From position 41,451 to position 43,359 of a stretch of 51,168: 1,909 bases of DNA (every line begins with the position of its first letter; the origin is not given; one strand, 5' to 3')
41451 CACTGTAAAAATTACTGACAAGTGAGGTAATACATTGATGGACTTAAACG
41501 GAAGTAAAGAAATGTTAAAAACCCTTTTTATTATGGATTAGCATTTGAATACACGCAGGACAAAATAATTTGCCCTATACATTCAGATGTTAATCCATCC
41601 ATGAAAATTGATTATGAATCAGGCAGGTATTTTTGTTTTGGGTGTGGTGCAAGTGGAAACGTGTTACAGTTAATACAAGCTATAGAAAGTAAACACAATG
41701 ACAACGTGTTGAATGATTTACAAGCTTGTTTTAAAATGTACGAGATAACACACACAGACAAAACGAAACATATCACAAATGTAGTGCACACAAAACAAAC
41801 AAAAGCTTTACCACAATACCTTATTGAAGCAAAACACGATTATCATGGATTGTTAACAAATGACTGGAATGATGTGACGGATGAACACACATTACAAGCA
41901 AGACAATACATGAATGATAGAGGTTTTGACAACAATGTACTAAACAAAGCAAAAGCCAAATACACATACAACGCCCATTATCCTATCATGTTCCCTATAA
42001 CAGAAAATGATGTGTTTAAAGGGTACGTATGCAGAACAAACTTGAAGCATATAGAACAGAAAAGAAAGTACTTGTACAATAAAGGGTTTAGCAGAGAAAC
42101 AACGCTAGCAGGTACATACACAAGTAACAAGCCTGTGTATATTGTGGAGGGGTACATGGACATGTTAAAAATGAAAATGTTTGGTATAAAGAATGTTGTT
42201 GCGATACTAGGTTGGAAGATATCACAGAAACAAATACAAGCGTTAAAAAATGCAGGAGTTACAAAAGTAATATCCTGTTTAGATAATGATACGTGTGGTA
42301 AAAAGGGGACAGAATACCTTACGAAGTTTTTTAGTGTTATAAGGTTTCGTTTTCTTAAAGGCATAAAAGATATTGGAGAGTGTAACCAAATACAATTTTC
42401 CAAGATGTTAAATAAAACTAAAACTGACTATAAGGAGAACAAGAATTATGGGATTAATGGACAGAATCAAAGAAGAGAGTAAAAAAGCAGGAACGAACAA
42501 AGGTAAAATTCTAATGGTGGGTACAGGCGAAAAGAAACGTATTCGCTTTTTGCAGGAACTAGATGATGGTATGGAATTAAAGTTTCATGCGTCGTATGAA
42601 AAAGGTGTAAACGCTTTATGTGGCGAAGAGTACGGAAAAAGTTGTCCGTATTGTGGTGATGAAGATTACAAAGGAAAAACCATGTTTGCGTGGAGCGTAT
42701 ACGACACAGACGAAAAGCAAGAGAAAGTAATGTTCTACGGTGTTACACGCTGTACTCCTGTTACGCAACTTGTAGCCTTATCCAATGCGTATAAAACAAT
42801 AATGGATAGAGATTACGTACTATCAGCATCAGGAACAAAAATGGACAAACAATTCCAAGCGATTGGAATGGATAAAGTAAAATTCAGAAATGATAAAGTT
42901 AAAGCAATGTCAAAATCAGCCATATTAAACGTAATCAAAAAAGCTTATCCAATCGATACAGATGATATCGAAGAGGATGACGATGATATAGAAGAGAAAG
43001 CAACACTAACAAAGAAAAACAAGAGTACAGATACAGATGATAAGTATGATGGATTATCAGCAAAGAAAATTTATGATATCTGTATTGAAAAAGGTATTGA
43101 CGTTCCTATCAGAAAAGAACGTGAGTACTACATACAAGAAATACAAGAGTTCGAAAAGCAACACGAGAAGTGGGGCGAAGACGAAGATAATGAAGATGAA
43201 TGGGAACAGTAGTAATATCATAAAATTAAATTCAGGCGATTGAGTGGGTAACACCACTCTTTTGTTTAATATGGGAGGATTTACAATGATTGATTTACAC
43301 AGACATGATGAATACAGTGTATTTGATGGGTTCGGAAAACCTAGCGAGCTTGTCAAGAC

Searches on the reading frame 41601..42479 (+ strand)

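Call 65: search_protein_families(library=phrogs, proteins=[window:41601-42479:+], max_evalue=0.00001)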
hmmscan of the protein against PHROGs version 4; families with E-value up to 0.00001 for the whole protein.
window:41601-42479:+ (293 aa): 4 families
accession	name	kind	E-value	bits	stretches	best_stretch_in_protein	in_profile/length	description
phrog_47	-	DNA, RNA and nucleotide metabolism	1.1e-27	98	1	6-272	73-332/947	DNA primase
phrog_6444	-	DNA, RNA and nucleotide metabolism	2.2e-24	87.2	2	153-238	241-320/577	DNA primase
phrog_239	-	DNA, RNA and nucleotide metabolism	5.3e-10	39.9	1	32-261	55-295/801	DNA primase/helicase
phrog_849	-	DNA, RNA and nucleotide metabolism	5.8e-06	26.5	1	155-243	216-309/435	DNA primase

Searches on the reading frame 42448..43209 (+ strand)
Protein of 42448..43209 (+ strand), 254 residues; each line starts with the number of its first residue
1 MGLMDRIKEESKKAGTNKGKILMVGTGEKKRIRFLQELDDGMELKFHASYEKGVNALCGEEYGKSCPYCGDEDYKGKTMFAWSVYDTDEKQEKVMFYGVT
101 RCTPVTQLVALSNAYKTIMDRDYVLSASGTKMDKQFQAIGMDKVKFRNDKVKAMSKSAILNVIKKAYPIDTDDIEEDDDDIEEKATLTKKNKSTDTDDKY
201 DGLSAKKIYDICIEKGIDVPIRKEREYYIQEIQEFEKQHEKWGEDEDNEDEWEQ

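Call 65: search_protein_families(library=phrogs, proteins=[window:42448-43209:+], max_evalue=0.00001)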
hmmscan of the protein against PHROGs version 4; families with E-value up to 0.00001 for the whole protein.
window:42448-43209:+ (254 aa): 1 family
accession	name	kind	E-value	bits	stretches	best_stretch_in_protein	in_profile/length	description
phrog_14578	-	DNA, RNA and nucleotide metabolism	8.7e-06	26.7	0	7-198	7-197/206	single strand DNA binding protein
